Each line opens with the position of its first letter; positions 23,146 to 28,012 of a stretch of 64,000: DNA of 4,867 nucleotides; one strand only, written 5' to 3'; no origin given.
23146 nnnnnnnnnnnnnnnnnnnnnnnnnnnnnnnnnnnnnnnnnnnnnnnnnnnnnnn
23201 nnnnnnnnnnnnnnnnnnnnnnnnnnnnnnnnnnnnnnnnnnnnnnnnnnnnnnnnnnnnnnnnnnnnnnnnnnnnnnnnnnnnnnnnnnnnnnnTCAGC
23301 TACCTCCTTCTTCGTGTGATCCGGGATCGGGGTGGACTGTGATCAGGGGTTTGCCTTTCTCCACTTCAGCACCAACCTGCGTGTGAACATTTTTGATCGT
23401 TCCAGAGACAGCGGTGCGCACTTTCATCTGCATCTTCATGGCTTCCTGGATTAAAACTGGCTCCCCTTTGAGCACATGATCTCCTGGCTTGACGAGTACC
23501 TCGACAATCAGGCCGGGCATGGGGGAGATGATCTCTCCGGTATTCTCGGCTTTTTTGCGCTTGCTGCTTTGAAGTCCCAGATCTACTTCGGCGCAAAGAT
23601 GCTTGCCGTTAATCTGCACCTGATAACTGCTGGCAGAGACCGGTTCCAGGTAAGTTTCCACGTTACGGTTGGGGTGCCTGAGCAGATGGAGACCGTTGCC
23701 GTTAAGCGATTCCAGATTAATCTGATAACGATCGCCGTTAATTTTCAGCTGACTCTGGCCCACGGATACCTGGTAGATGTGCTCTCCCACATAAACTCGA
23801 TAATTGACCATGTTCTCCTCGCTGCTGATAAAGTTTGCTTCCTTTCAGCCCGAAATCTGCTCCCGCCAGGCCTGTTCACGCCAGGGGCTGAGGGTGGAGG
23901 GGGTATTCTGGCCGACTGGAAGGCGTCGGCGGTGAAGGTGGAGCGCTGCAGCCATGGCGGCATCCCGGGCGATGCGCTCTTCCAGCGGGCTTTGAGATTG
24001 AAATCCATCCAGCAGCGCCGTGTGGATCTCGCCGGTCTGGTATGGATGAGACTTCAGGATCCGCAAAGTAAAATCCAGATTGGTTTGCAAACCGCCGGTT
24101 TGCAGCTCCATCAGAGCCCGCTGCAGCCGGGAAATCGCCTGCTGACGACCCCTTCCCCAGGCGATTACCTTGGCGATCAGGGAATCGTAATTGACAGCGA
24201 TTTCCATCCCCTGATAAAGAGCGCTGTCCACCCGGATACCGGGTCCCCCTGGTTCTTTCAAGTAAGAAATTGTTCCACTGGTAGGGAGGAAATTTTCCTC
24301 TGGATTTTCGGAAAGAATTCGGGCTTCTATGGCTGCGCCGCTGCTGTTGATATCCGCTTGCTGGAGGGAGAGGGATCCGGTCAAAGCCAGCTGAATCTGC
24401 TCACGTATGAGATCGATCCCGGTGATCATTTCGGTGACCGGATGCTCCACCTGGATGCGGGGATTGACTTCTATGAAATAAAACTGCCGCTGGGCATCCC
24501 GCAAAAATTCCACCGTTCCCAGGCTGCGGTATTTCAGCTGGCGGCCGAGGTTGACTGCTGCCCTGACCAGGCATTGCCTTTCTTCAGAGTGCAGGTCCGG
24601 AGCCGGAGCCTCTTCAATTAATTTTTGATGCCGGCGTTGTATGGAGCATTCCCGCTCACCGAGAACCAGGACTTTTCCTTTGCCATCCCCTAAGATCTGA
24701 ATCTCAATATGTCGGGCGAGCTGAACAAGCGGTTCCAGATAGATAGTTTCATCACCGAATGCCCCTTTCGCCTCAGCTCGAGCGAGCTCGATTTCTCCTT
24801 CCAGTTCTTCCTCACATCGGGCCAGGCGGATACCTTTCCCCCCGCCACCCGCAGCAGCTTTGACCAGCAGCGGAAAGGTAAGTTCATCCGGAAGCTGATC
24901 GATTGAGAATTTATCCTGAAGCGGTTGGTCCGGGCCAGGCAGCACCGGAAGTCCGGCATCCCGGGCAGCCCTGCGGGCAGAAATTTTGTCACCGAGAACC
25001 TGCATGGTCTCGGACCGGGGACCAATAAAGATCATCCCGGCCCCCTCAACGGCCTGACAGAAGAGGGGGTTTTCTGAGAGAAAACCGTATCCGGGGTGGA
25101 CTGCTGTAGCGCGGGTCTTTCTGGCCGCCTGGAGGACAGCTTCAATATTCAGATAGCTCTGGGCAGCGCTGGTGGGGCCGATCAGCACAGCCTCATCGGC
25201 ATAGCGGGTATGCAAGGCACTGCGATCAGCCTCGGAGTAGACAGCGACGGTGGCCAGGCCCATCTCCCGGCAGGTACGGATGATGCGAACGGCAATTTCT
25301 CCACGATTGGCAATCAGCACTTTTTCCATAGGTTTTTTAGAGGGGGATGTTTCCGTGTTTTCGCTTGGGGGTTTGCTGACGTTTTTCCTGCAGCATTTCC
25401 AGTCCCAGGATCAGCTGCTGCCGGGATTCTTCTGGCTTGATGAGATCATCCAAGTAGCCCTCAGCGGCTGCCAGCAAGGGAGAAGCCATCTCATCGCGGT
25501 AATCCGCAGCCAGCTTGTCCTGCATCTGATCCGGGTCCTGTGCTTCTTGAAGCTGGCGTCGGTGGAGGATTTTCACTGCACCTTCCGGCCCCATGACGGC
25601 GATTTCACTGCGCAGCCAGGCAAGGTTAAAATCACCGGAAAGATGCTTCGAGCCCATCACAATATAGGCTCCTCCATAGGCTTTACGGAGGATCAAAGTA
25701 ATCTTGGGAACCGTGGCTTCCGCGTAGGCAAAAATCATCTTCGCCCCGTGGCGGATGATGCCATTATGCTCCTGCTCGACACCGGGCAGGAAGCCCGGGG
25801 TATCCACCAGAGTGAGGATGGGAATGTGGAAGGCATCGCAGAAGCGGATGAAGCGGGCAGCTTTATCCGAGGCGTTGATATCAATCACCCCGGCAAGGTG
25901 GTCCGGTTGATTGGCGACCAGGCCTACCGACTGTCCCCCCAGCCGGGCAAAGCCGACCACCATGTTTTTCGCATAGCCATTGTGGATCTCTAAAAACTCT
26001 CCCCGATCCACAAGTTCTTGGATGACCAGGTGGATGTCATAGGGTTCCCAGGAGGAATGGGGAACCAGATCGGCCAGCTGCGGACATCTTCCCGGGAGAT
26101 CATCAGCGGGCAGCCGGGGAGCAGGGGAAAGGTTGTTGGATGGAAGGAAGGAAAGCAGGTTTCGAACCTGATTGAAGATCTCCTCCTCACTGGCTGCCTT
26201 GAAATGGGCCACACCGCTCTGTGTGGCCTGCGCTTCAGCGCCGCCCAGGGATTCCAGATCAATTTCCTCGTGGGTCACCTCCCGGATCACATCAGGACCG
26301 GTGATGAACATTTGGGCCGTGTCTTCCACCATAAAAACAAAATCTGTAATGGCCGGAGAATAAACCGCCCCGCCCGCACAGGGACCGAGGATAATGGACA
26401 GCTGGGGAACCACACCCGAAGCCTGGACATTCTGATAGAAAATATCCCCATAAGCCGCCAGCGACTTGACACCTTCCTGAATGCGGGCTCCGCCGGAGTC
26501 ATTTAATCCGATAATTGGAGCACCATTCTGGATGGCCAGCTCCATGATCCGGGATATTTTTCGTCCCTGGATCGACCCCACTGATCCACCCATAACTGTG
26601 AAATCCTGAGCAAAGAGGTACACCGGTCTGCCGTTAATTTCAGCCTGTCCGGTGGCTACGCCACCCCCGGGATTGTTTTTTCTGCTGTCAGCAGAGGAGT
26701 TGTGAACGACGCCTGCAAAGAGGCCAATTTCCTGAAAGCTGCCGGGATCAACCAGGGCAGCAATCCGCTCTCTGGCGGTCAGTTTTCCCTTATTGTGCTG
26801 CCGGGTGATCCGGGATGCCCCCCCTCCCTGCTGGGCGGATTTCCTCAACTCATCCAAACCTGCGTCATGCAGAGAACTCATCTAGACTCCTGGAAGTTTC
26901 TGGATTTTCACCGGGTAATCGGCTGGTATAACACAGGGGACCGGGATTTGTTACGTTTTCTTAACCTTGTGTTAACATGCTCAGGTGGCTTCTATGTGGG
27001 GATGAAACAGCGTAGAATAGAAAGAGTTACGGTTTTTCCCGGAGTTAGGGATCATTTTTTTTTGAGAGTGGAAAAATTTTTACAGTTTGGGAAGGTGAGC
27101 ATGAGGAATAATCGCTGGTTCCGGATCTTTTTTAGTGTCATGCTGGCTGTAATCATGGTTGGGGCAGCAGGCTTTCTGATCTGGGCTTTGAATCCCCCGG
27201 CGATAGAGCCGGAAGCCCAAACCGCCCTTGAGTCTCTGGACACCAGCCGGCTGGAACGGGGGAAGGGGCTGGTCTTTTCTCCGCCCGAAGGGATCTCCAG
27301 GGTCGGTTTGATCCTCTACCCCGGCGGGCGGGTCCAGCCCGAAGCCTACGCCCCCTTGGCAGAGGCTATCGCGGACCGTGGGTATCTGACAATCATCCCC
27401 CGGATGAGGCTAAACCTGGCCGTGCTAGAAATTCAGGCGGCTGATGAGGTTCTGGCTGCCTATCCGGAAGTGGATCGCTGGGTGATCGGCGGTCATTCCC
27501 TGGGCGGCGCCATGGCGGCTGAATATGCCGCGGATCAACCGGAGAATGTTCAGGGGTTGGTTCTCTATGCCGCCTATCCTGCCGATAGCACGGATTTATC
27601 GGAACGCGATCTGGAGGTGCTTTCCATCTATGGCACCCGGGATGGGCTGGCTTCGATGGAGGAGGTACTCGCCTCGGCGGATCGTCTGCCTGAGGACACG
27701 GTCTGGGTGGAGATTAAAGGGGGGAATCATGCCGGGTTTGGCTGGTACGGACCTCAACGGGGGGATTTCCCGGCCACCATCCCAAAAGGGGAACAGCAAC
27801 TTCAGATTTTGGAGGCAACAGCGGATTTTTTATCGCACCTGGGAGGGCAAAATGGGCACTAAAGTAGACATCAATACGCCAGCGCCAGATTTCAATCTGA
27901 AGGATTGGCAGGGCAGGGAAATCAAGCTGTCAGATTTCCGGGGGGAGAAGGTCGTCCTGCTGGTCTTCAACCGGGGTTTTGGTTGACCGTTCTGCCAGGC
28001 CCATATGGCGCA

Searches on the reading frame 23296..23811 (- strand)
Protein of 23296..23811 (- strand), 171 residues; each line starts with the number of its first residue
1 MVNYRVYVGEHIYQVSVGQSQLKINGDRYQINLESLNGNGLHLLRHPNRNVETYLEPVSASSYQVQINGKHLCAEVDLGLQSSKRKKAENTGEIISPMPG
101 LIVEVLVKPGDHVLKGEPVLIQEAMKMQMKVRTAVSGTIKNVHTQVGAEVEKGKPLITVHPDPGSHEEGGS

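Call 7: search_protein_families(library=pfam, proteins=[window:23296-23811:-], max_evalue=0.001)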
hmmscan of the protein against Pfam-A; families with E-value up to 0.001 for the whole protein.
window:23296-23811:- (171 aa): 7 families
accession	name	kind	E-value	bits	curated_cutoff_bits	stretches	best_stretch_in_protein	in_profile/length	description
PF00364.28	Biotin_lipoyl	-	1.6e-19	69.9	22.1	1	93-158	2-72/73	Biotin-requiring enzyme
PF13533.13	Biotin_lipoyl_2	-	7.7e-08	32.4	29.8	0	96-117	5-26/32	Biotin-lipoyl like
PF13375.12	RnfC_N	-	2.1e-06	28.2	25.6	1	100-162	39-99/101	RnfC Barrel sandwich hybrid domain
PF16576.10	HlyD_D23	-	3.1e-05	23.8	30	0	128-160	19-52/214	Barrel-sandwich domain of CusB or HlyD membrane-fusion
PF13437.12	HlyD_3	-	3.7e-05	24.9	22.2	0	131-162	2-33/106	HlyD family secretion protein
PF07831.19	PYNP_C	-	0.00012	22.1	27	0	142-162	36-56/75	Pyrimidine nucleoside phosphorylase C-terminal domain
PF05896.17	NQRA_N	-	0.00059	20.4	25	0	96-143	33-79/94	NqrA N-terminal barrel-sandwich hybrid domain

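Call 8: search_protein_families(library=ncbifam, proteins=[window:23296-23811:-], max_evalue=0.001)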
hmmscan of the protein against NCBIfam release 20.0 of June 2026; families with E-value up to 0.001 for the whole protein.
window:23296-23811:- (171 aa): 26 families (the best 25 are shown)
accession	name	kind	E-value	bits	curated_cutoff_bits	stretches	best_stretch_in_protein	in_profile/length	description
NF006761.0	PRK09282.1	domain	5.1e-20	71.5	402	1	19-160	466-590/591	pyruvate carboxylase subunit B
NF005117.0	PRK06549.1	equivalog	2.7e-18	66.8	159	1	80-159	50-129/130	acetyl-CoA carboxylase biotin carboxyl carrier protein subunit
NF009554.0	PRK12999.1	equivalog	4.6e-16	57.8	965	1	64-159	1054-1145/1147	pyruvate carboxylase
TIGR01235.1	pyruv_carbox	equivalog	2.2e-15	55.3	1114.45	1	81-157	1064-1140/1143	pyruvate carboxylase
NF010643.0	PRK14040.1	subfamily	2.3e-14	52.8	892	1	48-159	476-594/595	oxaloacetate decarboxylase subunit alpha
TIGR01108.1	oadA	equivalog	2.4e-13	49.4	756.5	1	80-154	506-580/582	sodium-extruding oxaloacetate decarboxylase subunit alpha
NF004173.0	PRK05641.1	equivalog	2.8e-13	50.7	199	1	81-158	74-151/153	putative acetyl-CoA carboxylase biotin carboxyl carrier protein subunit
TIGR02712.1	urea_carbox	equivalog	2.2e-12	45.5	1303.85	1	80-159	1121-1200/1201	urea carboxylase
NF006079.0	PRK08225.1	equivalog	3.9e-11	42.8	95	1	94-159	4-69/70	acetyl-CoA carboxylase biotin carboxyl carrier protein subunit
NF004547.1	PRK05889.1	equivalog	1.9e-09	37.6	75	1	93-156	4-67/71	biotin/lipoyl-binding carrier protein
TIGR01348.1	PDHac_trf_long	equivalog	3.1e-09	35.9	552.1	1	100-165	14-79/587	dihydrolipoyllysine-residue acetyltransferase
NF047903.1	MmDecMmdC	equivalog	9.9e-09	35.7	200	1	94-158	66-130/132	methylmalonyl-CoA decarboxylase subunit gamma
NF010645.0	PRK14042.1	equivalog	1.1e-08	34.2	1182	1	88-159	522-593/596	pyruvate carboxylase subunit B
TIGR00531.1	BCCP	equivalog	8.2e-08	32.9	115.2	1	94-160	82-155/156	acetyl-CoA carboxylase biotin carboxyl carrier protein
NF008814.0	PRK11854.1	equivalog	2.6e-07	29.5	722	1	102-157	121-278/637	pyruvate dehydrogenase complex dihydrolipoyllysine-residue acetyltransferase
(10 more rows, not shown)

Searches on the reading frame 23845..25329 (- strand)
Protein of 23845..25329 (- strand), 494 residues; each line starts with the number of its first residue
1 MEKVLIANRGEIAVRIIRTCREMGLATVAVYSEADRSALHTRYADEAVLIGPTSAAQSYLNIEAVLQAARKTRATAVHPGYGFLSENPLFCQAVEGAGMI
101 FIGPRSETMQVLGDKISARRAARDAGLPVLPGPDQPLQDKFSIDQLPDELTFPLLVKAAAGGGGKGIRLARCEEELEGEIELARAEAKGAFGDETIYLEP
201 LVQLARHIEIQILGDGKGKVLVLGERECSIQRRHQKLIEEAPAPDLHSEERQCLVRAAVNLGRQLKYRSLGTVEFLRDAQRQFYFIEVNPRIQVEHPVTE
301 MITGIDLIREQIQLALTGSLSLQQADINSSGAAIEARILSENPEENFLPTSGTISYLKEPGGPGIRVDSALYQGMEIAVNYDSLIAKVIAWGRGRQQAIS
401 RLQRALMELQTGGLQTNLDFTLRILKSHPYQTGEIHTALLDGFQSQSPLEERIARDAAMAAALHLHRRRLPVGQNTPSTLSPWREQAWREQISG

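Call 7: search_protein_families(library=pfam, proteins=[window:23845-25329:-], max_evalue=0.001)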
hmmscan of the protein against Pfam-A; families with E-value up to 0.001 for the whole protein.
window:23845-25329:- (494 aa): 5 families
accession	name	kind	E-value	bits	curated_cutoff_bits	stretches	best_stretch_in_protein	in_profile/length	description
PF02786.22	CPSase_L_D2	-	8.4e-64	215.4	19.8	1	114-321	1-209/211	Carbamoyl-phosphate synthase L chain, ATP binding domain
PF00289.28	Biotin_carb_N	-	3.9e-46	156.5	25.5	1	2-109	3-110/110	Biotin carboxylase, N-terminal domain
PF02785.25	Biotin_carb_C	-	1e-34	119.3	32.4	1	335-441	1-107/108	Biotin carboxylase C-terminal domain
PF07478.18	Dala_Dala_lig_C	-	1.2e-09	38.4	24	1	139-290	24-174/204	D-ala D-ala ligase C-terminus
PF02655.19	ATP-grasp_3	-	0.00059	20.4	23.2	0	149-293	29-158/160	ATP-grasp domain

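Call 8: search_protein_families(library=ncbifam, proteins=[window:23845-25329:-], max_evalue=0.001)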
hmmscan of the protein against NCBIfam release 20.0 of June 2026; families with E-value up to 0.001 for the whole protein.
window:23845-25329:- (494 aa): 30 families (the best 25 are shown)
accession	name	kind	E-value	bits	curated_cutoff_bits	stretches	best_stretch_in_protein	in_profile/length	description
NF006367.0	PRK08591.1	subfamily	9.5e-181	601.4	597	1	1-442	2-443/451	acetyl-CoA carboxylase biotin carboxylase subunit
NF009554.0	PRK12999.1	equivalog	1.1e-173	579.9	965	1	1-442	5-454/1147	pyruvate carboxylase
NF006406.0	PRK08654.1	equivalog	1.5e-171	571.3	739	1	2-444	3-445/499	acetyl-CoA carboxylase biotin carboxylase subunit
TIGR00514.1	accC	equivalog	1.2e-170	568.2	626.5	1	1-442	2-443/449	acetyl-CoA carboxylase biotin carboxylase subunit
NF009471.0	PRK12833.1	equivalog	2e-170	567.4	686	1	2-453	6-457/467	acetyl-CoA carboxylase biotin carboxylase subunit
NF004085.0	PRK05586.1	equivalog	1.1e-164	548.6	723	1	2-441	3-442/448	acetyl-CoA carboxylase biotin carboxylase subunit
TIGR02712.1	urea_carbox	equivalog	1.8e-154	516.2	1303.85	1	2-448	2-447/1201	urea carboxylase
TIGR01235.1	pyruv_carbox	equivalog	1.3e-151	506.4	1114.45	1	3-442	1-450/1143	pyruvate carboxylase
NF005525.0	PRK07178.1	equivalog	6.5e-146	486.7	768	1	2-453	3-452/471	acetyl-CoA carboxylase biotin carboxylase subunit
NF006286.0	PRK08462.1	equivalog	2.6e-137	458.3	740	1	1-441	4-442/445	acetyl-CoA carboxylase biotin carboxylase subunit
NF006287.0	PRK08463.1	equivalog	6.7e-133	444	775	1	2-441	3-442/479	acetyl-CoA carboxylase subunit A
TIGR01205.1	D_ala_D_alaTIGR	subfamily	3.1e-10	39.5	245.65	1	95-290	87-285/318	D-alanine--D-alanine ligase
NF046056.1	BPTD_3102_fam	hypoth_equivalog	2.3e-08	34.1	200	1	195-294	22-122/207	BPTD_3102 family carboxylase-like protein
NF011171.0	PRK14573.1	equivalog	8.2e-08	30.6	1015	1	95-290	549-754/809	bifunctional UDP-N-acetylmuramate--L-alanine ligase/D-alanine--D-alanine ligase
TIGR01369.1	CPSaseII_lrg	equivalog_domain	9.1e-08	30.2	1027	1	92-324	647-873/1052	carbamoyl-phosphate synthase (glutamine-hydrolyzing) large subunit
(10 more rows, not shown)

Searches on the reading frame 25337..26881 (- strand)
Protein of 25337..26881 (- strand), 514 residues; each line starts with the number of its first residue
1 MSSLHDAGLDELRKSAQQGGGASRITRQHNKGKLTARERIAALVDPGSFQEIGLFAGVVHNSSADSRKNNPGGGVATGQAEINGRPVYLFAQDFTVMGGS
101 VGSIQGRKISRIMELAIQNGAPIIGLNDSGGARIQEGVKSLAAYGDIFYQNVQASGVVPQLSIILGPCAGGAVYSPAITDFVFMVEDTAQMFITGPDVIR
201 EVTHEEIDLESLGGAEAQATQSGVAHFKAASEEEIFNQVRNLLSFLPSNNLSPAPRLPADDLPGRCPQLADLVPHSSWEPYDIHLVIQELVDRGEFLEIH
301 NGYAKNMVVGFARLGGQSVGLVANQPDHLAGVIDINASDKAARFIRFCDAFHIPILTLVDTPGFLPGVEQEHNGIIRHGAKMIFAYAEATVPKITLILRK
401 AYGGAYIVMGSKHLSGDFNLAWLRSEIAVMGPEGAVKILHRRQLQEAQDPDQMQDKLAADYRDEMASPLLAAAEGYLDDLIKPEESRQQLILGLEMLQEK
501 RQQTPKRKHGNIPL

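Call 7: search_protein_families(library=pfam, proteins=[window:25337-26881:-], max_evalue=0.001)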
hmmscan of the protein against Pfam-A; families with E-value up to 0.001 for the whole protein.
window:25337-26881:- (514 aa): 2 families
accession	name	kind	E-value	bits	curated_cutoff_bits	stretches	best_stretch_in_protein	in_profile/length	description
PF01039.27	Carboxyl_trans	-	4.6e-185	616.4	22.3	1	27-512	1-493/493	Carboxyl transferase domain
PF03255.19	ACCA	-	5.5e-16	59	23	1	332-453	127-244/310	Acetyl co-enzyme A carboxylase carboxyltransferase-like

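Call 8: search_protein_families(library=ncbifam, proteins=[window:25337-26881:-], max_evalue=0.001)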
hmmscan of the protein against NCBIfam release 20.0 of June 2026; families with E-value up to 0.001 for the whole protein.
window:25337-26881:- (514 aa): 9 families
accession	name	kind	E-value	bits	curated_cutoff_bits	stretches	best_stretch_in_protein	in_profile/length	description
TIGR01117.1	mmdA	subfamily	8.3e-218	724.3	998.8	1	10-514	7-512/512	methylmalonyl-CoA decarboxylase subunit alpha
NF005530.0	PRK07189.1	equivalog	4.7e-22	78.4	228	1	33-201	15-191/303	biotin-independent malonate decarboxylase subunit beta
TIGR03133.1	malonate_beta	equivalog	5.6e-22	78.3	278.15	1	34-202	6-182/274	biotin-independent malonate decarboxylase subunit beta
TIGR00515.1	accD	equivalog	1.1e-21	77.4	317.45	1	33-206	56-242/285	acetyl-CoA carboxylase, carboxyltransferase subunit beta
NF041504.1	AccA_sub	subfamily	4.7e-17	62.2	300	1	306-451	40-189/257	carboxyltransferase subunit alpha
NF004344.0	PRK05724.1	equivalog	7.8e-16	58.2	357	1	307-453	98-248/319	acetyl-CoA carboxylase carboxyltransferase subunit alpha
TIGR00513.1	accA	equivalog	6.5e-13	48.7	319.3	1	334-441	133-236/321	acetyl-CoA carboxylase carboxyl transferase subunit alpha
TIGR03134.1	malonate_gamma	equivalog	2.5e-10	40.3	237.15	1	286-441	5-171/258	biotin-independent malonate decarboxylase subunit gamma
NF008971.0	PRK12319.1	equivalog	9.8e-10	38.4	406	1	307-443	45-185/256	acetyl-CoA carboxylase carboxyl transferase subunit alpha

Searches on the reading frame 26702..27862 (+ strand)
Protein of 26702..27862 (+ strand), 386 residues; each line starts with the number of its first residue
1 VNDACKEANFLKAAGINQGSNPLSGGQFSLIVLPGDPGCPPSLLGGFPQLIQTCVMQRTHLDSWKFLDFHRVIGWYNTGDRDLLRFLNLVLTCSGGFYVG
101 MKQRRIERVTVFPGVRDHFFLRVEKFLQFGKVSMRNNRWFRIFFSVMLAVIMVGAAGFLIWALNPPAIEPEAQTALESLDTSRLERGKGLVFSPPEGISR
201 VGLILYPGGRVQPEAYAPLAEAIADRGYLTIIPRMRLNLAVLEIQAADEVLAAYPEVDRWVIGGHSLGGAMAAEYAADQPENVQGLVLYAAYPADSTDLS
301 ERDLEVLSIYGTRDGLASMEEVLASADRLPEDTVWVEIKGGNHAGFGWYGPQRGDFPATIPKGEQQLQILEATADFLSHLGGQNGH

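Call 7: search_protein_families(library=pfam, proteins=[window:26702-27862:+], max_evalue=0.001)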
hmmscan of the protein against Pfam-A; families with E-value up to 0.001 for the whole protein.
window:26702-27862:+ (386 aa): 4 families
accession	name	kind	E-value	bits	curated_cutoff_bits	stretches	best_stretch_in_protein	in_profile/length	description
PF12695.13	Abhydrolase_5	-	5.7e-57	192.5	27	1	202-366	1-163/164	Alpha/beta hydrolase family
PF00561.26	Abhydrolase_1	-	4.5e-08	33.5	25.8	1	258-299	69-109/245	alpha/beta hydrolase fold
PF20408.4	Abhydrolase_11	-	1.7e-07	31.6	27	1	242-343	60-165/193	Alpha/beta hydrolase domain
PF12146.15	Hydrolase_4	-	4.7e-07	29.8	27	1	248-292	67-110/239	Serine aminopeptidase, S33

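Call 8: search_protein_families(library=ncbifam, proteins=[window:26702-27862:+], max_evalue=0.001)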
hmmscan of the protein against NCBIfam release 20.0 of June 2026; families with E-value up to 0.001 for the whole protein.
window:26702-27862:+ (386 aa): 4 families
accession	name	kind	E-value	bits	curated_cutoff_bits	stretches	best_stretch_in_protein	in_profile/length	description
TIGR01738.1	bioH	equivalog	1.1e-07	31.7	206.95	1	245-294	54-101/245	pimeloyl-ACP methyl ester esterase BioH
NF051488.1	bifunc_PcaDC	exception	0.00024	20.4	390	1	248-292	73-112/375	bifunctional 3-oxoadipate enol-lactonase/4-carboxymuconolactone decarboxylase PcaDC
NF011457.0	PRK14875.1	equivalog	0.00052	19.1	307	1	256-290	196-230/372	acetoin dehydrogenase dihydrolipoyllysine-residue acetyltransferase subunit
TIGR01249.1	pro_imino_pep_1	equivalog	0.0006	19.1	259.75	0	250-301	87-138/307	prolyl aminopeptidase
